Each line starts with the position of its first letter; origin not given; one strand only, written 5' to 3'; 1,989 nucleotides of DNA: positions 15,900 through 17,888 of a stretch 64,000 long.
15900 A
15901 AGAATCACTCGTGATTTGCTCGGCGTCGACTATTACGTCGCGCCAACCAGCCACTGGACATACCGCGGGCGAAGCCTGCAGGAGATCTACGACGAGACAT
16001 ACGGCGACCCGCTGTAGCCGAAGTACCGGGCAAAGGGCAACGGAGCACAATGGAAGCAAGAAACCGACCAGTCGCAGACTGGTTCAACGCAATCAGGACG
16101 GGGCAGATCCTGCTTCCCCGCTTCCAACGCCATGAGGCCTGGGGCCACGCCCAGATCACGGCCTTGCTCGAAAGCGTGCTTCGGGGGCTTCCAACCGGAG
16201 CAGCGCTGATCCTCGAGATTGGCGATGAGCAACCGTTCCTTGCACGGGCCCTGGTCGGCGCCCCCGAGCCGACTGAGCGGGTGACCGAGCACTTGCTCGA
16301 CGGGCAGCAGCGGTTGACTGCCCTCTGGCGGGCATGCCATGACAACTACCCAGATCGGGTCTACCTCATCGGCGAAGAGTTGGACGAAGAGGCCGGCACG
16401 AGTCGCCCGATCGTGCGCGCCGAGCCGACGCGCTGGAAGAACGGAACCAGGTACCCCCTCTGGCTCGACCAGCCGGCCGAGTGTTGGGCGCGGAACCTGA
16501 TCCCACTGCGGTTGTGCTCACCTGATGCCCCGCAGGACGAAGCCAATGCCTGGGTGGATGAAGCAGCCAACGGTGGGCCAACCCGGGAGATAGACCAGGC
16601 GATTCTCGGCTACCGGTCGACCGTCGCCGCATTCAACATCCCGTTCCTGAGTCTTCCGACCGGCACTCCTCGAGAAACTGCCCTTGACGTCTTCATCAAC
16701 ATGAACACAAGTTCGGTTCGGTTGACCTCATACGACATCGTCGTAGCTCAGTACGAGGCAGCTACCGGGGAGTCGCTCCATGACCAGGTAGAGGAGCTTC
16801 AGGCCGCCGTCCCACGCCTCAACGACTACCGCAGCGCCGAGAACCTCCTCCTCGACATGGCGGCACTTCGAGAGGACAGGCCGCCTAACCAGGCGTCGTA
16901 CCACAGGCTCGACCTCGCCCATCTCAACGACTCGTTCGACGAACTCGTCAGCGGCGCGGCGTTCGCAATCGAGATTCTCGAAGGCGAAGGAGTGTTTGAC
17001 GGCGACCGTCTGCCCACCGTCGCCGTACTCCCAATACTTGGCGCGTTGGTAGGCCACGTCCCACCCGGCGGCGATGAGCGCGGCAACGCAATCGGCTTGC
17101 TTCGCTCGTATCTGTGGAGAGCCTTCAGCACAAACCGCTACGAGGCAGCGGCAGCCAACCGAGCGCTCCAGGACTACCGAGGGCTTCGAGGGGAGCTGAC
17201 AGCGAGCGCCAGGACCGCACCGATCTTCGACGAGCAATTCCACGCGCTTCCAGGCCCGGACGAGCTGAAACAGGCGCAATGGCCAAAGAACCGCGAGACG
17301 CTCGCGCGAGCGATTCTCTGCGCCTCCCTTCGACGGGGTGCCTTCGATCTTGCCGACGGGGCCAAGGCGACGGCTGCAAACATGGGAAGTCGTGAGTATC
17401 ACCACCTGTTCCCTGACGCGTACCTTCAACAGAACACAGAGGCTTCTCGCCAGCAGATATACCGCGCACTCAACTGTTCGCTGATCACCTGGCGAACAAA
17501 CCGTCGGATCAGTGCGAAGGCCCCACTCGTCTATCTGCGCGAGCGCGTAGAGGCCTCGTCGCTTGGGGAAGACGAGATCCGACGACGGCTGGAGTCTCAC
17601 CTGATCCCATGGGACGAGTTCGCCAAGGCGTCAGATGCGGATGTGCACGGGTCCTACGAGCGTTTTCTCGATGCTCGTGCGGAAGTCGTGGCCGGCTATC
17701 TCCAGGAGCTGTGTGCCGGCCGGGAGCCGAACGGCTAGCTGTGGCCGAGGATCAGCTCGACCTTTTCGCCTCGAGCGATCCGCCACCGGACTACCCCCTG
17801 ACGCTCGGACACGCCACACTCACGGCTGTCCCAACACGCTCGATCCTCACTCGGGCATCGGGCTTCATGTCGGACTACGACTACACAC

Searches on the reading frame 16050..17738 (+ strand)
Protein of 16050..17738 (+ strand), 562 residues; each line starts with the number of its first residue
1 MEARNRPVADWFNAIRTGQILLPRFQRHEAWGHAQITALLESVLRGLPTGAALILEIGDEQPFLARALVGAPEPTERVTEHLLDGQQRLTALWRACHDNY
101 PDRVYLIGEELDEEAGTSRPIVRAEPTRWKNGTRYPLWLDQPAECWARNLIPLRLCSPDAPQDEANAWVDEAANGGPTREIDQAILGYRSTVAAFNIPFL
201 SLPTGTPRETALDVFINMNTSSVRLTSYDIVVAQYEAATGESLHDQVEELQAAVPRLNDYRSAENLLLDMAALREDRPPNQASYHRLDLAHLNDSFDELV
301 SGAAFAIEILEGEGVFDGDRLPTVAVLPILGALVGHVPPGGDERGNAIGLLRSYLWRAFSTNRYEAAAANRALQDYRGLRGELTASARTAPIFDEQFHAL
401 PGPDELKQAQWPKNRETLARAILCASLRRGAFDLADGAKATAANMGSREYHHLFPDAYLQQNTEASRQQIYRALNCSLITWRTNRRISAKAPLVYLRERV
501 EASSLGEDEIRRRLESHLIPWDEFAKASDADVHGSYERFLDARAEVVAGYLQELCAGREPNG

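Call 6: search_protein_families(library=pfam, proteins=[window:16050-17738:+], max_evalue=0.01)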
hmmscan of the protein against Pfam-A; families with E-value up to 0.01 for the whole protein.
window:16050-17738:+ (562 aa): 1 family
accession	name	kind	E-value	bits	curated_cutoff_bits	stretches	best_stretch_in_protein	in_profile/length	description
PF03235.19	GmrSD_N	-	1.4e-20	74.7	33.2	1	9-235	2-198/199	GmrSD restriction endonuclease, N-terminal domain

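Call 7: search_protein_families(library=padloc, proteins=[window:16050-17738:+], max_evalue=0.01)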
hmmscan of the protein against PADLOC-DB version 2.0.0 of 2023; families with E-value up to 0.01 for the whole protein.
window:16050-17738:+ (562 aa): 8 families
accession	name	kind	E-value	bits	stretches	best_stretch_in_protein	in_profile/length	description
PDLC04709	PDC-M55C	-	3.8e-15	53.5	1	10-254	19-258/554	-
PDLC04151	HEC-05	-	1.2e-12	45.3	1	6-93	26-127/600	-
PDLC04150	HEC-05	-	1.1e-08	32.4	1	13-61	15-63/583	-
PDLC03877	NsnA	-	1.2e-07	29.4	1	3-92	48-121/385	-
PDLC04155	HEC-06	-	0.00032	17.3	1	15-91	16-82/562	-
PDLC02792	SspE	-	0.002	14.5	1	5-92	10-103/771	SspE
PDLC02695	Orf5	-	0.0021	14.5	1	6-92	8-91/601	Orf5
PDLC02686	Orf5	-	0.0052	13.3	1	19-92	20-89/566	Orf5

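Call 8: search_protein_families(library=ncbifam, proteins=[window:16050-17738:+], max_evalue=0.01)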
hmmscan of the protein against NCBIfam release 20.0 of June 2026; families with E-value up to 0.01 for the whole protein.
window:16050-17738:+ (562 aa): 0 families
